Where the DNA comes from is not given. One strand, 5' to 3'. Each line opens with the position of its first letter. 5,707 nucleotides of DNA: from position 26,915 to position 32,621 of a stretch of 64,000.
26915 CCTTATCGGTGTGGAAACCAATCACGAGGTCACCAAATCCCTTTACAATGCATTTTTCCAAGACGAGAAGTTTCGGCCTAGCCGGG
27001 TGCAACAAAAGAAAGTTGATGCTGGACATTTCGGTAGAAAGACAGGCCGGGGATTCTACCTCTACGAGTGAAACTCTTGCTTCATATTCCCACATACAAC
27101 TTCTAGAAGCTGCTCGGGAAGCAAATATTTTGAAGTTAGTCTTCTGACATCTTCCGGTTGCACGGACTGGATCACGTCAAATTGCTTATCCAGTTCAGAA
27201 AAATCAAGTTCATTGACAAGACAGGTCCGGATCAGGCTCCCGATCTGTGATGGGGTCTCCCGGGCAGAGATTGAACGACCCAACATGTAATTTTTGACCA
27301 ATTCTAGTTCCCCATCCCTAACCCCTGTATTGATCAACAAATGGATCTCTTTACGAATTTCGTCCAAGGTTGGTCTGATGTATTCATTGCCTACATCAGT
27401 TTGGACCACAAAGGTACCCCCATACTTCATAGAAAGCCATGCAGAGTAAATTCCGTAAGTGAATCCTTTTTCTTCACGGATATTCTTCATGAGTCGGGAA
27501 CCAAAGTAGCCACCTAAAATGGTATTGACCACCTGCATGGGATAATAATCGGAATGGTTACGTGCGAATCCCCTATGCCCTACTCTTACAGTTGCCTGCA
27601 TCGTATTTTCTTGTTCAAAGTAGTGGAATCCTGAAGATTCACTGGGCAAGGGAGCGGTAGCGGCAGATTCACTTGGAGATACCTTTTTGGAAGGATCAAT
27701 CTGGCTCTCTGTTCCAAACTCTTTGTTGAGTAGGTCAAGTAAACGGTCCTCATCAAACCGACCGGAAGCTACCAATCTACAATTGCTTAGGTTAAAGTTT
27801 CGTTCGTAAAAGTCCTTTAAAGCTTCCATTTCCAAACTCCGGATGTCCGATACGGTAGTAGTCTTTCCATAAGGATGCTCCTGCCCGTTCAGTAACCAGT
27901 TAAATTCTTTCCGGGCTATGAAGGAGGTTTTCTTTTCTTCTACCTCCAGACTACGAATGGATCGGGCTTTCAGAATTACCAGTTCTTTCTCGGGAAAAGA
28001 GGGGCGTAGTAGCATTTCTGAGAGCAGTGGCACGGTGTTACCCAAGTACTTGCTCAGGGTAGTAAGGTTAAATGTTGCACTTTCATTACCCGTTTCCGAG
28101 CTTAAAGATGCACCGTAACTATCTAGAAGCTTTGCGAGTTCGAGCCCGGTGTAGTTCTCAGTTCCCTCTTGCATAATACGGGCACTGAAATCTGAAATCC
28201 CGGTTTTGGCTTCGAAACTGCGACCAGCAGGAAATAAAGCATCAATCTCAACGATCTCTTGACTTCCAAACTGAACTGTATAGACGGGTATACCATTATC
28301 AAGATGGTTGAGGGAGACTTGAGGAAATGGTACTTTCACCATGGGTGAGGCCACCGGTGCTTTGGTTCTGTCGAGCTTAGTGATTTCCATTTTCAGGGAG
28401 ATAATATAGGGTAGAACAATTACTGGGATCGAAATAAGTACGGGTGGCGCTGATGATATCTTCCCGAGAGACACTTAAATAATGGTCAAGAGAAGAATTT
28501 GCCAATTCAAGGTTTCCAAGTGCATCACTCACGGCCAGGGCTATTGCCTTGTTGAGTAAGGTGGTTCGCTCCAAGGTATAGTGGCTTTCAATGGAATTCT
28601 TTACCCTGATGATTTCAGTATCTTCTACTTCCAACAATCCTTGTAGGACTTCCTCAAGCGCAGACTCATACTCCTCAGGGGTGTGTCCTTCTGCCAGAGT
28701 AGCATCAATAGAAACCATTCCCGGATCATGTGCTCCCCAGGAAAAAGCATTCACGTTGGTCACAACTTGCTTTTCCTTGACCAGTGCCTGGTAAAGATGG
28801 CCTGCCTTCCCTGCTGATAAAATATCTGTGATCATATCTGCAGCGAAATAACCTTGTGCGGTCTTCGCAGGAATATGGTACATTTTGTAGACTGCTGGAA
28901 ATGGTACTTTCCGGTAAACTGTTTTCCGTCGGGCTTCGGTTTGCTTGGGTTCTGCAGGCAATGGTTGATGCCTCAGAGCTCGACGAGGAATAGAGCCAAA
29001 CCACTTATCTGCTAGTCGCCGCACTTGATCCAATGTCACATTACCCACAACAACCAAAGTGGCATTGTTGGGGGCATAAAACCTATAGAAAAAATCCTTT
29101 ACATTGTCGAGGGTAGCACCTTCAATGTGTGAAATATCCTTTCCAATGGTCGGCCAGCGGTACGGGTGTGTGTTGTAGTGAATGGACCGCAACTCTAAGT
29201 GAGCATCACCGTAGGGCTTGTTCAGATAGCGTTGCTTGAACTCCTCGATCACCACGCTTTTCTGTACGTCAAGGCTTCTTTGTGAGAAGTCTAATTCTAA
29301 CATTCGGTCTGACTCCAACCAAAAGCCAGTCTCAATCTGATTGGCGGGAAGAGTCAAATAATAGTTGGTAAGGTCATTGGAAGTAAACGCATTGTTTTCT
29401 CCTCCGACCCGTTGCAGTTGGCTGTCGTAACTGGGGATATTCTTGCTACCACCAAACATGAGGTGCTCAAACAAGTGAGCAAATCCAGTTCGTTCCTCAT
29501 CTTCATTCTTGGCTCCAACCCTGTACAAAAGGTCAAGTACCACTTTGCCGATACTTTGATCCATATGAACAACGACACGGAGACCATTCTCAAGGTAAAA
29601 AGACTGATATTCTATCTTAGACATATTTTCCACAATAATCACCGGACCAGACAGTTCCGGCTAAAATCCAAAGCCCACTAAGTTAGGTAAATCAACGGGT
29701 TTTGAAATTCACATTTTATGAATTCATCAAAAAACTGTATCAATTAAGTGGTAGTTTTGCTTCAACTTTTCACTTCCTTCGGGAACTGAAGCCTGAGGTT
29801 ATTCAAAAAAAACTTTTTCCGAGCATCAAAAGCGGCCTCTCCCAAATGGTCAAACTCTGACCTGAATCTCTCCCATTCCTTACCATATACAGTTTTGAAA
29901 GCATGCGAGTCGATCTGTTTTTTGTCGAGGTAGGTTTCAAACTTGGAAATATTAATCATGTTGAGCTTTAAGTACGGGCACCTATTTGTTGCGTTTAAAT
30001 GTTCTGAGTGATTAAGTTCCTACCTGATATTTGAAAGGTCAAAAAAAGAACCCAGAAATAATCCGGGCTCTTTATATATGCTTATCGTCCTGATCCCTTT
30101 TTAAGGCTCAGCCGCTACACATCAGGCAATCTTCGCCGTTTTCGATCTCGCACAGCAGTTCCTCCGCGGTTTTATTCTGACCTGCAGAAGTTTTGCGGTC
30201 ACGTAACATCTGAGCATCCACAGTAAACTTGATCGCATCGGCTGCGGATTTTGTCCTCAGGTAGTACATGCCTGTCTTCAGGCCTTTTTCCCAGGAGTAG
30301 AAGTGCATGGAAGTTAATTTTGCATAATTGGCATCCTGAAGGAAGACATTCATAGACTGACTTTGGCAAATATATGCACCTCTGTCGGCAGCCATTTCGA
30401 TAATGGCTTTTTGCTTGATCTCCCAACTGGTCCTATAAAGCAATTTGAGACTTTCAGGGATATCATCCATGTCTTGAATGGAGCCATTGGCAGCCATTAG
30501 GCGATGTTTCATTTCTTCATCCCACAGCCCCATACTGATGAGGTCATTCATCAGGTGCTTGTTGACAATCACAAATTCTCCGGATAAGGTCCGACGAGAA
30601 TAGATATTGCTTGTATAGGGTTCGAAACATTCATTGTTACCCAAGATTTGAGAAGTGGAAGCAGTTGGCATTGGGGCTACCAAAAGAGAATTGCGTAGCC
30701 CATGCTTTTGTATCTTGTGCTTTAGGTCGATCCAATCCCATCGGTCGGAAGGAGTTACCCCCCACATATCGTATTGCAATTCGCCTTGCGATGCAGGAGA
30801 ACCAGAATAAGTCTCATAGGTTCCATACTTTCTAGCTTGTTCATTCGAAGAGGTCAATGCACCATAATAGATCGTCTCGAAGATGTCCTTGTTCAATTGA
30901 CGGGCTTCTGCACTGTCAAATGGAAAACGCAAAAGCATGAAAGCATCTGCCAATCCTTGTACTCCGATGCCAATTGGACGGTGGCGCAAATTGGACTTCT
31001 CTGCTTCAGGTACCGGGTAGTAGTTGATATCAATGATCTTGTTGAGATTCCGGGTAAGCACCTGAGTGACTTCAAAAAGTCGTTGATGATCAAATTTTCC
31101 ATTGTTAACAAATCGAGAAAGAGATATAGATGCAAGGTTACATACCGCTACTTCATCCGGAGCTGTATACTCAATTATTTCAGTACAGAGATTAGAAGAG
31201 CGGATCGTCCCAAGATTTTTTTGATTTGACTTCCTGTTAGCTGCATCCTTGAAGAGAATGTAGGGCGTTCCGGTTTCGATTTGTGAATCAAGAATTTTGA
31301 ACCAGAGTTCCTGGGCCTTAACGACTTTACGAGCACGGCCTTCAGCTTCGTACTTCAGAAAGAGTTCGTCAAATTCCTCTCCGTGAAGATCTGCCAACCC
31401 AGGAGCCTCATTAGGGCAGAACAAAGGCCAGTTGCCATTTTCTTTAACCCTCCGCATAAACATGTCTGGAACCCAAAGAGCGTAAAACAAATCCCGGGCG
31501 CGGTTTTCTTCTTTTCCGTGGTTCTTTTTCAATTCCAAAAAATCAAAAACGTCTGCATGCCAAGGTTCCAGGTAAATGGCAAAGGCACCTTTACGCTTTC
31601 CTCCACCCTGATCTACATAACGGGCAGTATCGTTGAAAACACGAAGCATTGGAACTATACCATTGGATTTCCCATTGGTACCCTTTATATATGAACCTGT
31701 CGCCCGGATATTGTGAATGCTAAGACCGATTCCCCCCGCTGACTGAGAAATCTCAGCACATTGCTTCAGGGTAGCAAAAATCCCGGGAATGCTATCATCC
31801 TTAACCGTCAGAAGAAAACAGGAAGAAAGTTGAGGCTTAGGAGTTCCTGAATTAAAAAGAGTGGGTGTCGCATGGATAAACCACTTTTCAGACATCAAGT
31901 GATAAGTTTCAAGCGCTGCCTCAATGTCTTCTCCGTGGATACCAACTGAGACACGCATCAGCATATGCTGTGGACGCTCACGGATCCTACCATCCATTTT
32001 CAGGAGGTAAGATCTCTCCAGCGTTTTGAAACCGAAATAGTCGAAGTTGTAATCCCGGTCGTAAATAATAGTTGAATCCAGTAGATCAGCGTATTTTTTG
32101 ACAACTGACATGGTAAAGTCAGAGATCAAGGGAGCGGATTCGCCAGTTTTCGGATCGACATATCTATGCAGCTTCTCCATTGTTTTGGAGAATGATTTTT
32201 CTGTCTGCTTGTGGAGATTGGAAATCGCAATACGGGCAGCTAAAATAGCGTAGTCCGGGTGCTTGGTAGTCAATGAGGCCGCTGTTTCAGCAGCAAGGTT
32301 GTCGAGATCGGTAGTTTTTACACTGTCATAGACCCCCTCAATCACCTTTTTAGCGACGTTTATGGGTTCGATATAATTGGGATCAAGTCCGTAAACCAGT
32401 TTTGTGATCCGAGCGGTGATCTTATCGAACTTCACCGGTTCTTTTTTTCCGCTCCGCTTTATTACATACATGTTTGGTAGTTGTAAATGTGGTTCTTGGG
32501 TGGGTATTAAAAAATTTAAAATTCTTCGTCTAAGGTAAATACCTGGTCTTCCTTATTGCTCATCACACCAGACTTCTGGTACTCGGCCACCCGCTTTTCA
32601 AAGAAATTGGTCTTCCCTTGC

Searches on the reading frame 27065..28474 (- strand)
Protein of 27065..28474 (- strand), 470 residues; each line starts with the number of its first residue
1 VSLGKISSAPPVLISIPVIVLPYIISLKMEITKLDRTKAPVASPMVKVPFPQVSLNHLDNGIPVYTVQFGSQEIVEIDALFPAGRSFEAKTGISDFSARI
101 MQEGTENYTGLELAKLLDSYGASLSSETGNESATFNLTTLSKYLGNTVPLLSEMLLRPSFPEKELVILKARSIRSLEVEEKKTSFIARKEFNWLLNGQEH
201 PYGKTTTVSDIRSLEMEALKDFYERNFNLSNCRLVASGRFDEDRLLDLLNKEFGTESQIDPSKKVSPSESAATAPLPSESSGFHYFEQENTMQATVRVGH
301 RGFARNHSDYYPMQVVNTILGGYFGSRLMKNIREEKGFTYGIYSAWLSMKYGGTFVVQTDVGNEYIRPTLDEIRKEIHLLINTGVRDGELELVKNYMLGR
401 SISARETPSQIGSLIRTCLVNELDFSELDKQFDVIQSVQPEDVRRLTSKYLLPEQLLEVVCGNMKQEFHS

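Call 91: search_protein_families(library=pfam, proteins=[window:27065-28474:-], max_evalue=0.0001)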
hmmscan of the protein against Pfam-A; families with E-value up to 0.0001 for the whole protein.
window:27065-28474:- (470 aa): 2 families
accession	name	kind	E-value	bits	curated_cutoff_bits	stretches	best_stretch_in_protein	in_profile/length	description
PF05193.26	Peptidase_M16_C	-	1.1e-28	100.8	23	1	214-395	2-179/181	Peptidase M16 inactive domain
PF00675.25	Peptidase_M16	-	9.3e-10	39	22.3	1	80-166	18-106/149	Insulinase (Peptidase family M16)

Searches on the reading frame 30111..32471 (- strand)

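Call 91: search_protein_families(library=pfam, proteins=[window:30111-32471:-], max_evalue=0.0001)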
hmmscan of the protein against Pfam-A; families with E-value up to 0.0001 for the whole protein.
window:30111-32471:- (787 aa): 3 families
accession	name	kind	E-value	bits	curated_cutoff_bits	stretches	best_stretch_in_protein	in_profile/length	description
PF02867.20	Ribonuc_red_lgC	-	4.6e-220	732.1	23.9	1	216-737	1-523/523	Ribonucleotide reductase, barrel domain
PF00317.26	Ribonuc_red_lgN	-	1.2e-23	83.4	28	1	142-212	2-76/77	Ribonucleotide reductase, all-alpha domain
PF03477.21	ATP-cone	-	1.1e-15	58.4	25.8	1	1-89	1-88/88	ATP cone domain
